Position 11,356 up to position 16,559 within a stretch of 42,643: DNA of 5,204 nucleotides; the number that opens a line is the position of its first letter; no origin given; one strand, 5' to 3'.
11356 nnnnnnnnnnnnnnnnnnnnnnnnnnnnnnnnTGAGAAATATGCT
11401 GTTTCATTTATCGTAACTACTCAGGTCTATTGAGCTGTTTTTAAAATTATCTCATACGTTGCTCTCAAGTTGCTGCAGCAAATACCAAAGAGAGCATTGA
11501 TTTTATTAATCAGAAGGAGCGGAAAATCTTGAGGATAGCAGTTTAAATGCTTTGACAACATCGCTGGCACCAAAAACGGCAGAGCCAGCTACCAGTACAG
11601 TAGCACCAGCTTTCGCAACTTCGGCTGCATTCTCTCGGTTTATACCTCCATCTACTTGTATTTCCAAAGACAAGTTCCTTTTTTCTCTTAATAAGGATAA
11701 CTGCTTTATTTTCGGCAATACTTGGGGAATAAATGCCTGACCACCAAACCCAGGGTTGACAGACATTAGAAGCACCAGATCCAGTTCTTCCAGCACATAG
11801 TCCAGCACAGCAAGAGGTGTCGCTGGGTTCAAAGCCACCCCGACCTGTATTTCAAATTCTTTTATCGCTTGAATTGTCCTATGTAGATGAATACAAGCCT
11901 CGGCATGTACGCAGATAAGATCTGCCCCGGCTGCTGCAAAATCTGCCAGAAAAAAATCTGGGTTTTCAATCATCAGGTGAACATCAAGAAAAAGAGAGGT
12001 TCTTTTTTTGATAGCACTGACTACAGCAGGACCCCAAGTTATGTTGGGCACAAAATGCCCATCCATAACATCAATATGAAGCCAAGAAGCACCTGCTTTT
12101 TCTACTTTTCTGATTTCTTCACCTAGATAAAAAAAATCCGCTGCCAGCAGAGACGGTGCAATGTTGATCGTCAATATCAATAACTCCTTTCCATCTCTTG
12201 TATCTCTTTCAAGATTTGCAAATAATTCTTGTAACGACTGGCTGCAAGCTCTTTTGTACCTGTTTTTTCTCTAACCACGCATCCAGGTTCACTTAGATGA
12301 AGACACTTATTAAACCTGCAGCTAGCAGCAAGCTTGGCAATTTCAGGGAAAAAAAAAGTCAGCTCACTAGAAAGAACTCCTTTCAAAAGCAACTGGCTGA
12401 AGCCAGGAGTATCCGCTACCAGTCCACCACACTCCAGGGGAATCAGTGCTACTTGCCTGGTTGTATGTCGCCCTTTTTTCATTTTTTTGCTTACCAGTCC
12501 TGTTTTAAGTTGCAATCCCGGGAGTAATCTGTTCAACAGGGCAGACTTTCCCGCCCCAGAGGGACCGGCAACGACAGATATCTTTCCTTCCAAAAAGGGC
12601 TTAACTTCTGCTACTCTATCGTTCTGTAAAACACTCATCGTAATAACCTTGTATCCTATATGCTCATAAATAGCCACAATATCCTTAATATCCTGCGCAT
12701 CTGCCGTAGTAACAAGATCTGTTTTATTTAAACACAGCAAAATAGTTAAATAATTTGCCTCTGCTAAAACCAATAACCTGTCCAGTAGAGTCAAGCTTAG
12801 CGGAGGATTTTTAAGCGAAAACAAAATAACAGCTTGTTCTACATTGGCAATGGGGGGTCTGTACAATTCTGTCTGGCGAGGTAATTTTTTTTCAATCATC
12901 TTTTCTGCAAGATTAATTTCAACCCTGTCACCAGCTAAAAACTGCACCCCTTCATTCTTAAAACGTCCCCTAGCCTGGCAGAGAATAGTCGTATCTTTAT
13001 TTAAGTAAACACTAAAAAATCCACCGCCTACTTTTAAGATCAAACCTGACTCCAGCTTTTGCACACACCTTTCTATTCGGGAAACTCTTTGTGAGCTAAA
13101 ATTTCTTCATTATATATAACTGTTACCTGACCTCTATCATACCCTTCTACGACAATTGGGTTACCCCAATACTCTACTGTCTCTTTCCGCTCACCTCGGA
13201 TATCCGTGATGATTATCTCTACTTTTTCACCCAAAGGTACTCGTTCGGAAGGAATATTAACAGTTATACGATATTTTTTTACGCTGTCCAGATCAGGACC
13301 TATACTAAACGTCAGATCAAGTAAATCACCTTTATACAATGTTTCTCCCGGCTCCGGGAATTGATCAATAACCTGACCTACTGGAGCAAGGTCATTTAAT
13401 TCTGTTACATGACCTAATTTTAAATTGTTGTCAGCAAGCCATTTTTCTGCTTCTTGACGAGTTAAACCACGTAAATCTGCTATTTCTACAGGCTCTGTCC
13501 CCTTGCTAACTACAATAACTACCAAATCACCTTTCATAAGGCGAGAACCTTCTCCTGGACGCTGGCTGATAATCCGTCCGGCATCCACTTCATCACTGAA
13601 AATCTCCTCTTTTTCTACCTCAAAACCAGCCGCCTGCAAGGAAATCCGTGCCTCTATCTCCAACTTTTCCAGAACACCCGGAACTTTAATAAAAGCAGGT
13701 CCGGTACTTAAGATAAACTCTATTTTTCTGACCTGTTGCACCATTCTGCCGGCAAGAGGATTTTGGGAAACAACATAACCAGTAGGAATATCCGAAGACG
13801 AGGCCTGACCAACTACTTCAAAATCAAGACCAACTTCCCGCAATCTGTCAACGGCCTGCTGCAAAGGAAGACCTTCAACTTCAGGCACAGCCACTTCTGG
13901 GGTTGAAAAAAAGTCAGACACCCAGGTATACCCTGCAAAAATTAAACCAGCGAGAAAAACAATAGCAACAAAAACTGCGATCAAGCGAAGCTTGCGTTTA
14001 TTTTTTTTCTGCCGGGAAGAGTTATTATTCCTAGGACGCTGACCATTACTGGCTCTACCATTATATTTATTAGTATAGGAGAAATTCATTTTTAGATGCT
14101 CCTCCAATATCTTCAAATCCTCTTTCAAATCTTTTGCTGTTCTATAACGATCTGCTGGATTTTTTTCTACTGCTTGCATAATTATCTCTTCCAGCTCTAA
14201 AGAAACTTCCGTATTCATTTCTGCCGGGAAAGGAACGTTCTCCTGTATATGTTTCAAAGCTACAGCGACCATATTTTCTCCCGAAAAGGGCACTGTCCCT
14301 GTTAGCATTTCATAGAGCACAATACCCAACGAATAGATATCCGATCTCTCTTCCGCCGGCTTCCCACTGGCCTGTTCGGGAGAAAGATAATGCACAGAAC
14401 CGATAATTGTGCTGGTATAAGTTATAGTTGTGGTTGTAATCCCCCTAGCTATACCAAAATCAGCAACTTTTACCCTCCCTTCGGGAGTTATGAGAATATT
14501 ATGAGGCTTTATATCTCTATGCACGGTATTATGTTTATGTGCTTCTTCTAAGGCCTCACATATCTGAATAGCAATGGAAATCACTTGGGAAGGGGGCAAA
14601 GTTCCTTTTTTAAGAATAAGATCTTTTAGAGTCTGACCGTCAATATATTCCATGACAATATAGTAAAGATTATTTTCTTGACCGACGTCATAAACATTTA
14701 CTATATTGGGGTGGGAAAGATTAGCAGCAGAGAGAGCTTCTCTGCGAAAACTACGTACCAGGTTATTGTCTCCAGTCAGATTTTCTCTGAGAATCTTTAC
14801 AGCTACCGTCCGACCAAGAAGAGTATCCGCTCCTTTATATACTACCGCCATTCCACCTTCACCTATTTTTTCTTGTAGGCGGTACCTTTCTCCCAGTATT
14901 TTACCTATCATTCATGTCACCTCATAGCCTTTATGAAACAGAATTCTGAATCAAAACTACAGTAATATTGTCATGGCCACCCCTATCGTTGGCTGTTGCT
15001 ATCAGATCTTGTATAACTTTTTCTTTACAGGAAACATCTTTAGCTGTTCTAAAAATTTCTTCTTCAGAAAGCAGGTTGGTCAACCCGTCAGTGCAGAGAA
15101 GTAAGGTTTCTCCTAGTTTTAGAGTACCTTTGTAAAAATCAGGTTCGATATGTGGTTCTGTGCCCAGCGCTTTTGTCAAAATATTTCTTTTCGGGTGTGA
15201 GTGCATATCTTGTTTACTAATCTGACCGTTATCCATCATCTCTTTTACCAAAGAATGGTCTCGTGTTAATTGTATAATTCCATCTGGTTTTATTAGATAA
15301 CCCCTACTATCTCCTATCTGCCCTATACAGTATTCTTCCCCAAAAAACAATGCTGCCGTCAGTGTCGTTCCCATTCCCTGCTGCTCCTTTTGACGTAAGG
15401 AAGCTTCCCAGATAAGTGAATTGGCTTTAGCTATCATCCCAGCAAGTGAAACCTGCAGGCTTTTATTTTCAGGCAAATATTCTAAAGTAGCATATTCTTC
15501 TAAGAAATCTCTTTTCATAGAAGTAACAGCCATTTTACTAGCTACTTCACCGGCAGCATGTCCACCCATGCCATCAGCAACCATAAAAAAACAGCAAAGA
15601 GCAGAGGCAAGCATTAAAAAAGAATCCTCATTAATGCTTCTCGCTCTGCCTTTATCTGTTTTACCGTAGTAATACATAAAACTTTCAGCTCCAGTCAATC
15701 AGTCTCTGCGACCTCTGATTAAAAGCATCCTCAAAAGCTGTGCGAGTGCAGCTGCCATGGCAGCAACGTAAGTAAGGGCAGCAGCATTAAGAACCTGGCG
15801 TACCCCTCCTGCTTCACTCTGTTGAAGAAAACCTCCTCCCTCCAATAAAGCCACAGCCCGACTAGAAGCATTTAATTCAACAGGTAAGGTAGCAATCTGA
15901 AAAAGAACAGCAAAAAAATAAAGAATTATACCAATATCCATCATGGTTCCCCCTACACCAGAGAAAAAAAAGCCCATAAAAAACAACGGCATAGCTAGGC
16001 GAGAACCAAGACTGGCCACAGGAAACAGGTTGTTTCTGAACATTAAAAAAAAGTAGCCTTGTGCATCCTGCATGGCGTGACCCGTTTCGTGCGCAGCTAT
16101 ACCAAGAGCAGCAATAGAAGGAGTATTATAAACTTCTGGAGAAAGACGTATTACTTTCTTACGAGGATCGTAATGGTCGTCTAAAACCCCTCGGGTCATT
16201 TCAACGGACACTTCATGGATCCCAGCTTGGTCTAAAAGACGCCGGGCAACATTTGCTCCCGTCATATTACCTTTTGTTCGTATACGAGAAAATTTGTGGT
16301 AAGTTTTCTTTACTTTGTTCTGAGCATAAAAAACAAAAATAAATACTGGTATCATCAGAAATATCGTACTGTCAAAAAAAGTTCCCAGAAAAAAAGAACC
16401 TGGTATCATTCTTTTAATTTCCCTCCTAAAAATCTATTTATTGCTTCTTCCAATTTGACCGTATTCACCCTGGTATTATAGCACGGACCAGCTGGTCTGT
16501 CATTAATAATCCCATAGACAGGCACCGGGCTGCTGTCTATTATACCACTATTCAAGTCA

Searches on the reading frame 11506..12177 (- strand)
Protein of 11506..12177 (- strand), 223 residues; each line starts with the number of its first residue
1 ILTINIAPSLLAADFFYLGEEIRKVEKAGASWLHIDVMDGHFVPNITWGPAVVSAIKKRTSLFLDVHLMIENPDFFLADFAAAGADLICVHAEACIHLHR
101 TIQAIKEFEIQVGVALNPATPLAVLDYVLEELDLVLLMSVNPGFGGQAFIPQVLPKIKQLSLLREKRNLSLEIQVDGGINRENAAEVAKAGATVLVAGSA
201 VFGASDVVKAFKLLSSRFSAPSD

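Call 3: search_protein_families(library=pfam, proteins=[window:11506-12177:-], max_evalue=0.01)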
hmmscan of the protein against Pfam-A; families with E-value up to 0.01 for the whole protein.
window:11506-12177:- (223 aa): 4 families
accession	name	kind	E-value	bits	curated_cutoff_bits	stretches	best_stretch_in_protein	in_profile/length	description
PF00834.25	Ribul_P_3_epim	-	8.5e-83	277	21.1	1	6-202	2-198/198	Ribulose-phosphate 3 epimerase family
PF00215.30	OMPdecase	-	0.0004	20.8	27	1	143-212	149-219/221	Orotidine 5'-phosphate decarboxylase / HUMPS family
PF01884.23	PcrB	-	0.00077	19.4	23.9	0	171-206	181-217/226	PcrB family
PF00977.27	His_biosynth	-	0.0017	18.3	23.6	0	167-210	70-114/228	Histidine biosynthesis protein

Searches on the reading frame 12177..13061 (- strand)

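Call 3: search_protein_families(library=pfam, proteins=[window:12177-13061:-], max_evalue=0.01)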
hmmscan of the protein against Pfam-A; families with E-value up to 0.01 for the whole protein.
window:12177-13061:- (294 aa): 6 families
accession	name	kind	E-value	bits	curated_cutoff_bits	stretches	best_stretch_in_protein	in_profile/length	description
PF03193.22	RsgA_GTPase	-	7.7e-54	182.6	30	1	60-224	2-171/174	RsgA GTPase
PF16745.11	RsgA_N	-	5e-11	42.6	27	1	6-53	2-48/54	RsgA N-terminal domain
PF01926.29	MMR_HSR1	-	0.00025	21.6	21.9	1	163-221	3-56/113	50S ribosome-binding GTPase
PF00005.33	ABC_tran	-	0.0008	20.5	25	1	158-207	10-64/137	ABC transporter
PF01176.25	eIF-1a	-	0.0013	18.7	30.2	1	12-53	12-53/64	Translation initiation factor 1A / IF-1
PF02492.25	cobW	-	0.0024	17.9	20.7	0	161-181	2-22/180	CobW/HypB/UreG, nucleotide-binding domain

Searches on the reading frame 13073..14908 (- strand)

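Call 3: search_protein_families(library=pfam, proteins=[window:13073-14908:-], max_evalue=0.01)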
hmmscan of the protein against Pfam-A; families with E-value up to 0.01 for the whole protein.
window:13073-14908:- (611 aa): 7 families
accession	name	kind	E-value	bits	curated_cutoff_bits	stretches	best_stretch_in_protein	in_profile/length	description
PF00069.31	Pkinase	-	5.8e-59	200.1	31.7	1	9-258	1-255/263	Protein kinase domain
PF07714.23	PK_Tyr_Ser-Thr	-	3.3e-43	148.3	23.1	1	10-256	2-250/258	Protein tyrosine and serine/threonine kinase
PF03793.24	PASTA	-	1.3e-39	134.4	23.2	3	339-402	1-64/64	PASTA domain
PF03109.22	ABC1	-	3.4e-10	39.9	22.9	1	82-169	143-229/244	ABC1 atypical kinase-like domain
PF01636.29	APH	-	0.00056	20.2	23.2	0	58-126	46-110/239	Phosphotransferase enzyme family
PF01163.29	RIO1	-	0.0019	18.3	22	0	83-151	82-148/187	RIO domain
PF12330.14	Haspin_kinase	-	0.0057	16.2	25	1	73-165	175-265/364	Haspin like kinase domain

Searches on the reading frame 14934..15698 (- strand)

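Call 67: search_protein_families(library=pfam, proteins=[window:14934-15698:-], max_evalue=0.001)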
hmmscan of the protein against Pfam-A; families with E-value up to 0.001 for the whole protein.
window:14934-15698:- (255 aa): 3 families
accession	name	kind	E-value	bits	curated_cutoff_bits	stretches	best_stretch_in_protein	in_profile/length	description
PF13672.11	PP2C_2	-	2.7e-17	63.5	24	1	20-216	9-184/209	Protein phosphatase 2C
PF00481.26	PP2C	-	1.4e-12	48.3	20.3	1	37-149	36-141/255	Protein phosphatase 2C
PF07228.17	SpoIIE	-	8.7e-06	26.2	25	1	177-251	104-190/192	Stage II sporulation protein E (SpoIIE)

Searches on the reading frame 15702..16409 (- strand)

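Call 67: search_protein_families(library=pfam, proteins=[window:15702-16409:-], max_evalue=0.001)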
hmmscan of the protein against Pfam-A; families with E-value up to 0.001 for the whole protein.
window:15702-16409:- (236 aa): 1 family
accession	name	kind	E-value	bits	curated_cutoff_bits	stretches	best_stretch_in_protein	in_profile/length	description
PF04298.18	Zn_peptidase_2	-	5.6e-88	294.5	27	1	15-231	1-216/218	Putative neutral zinc metallopeptidase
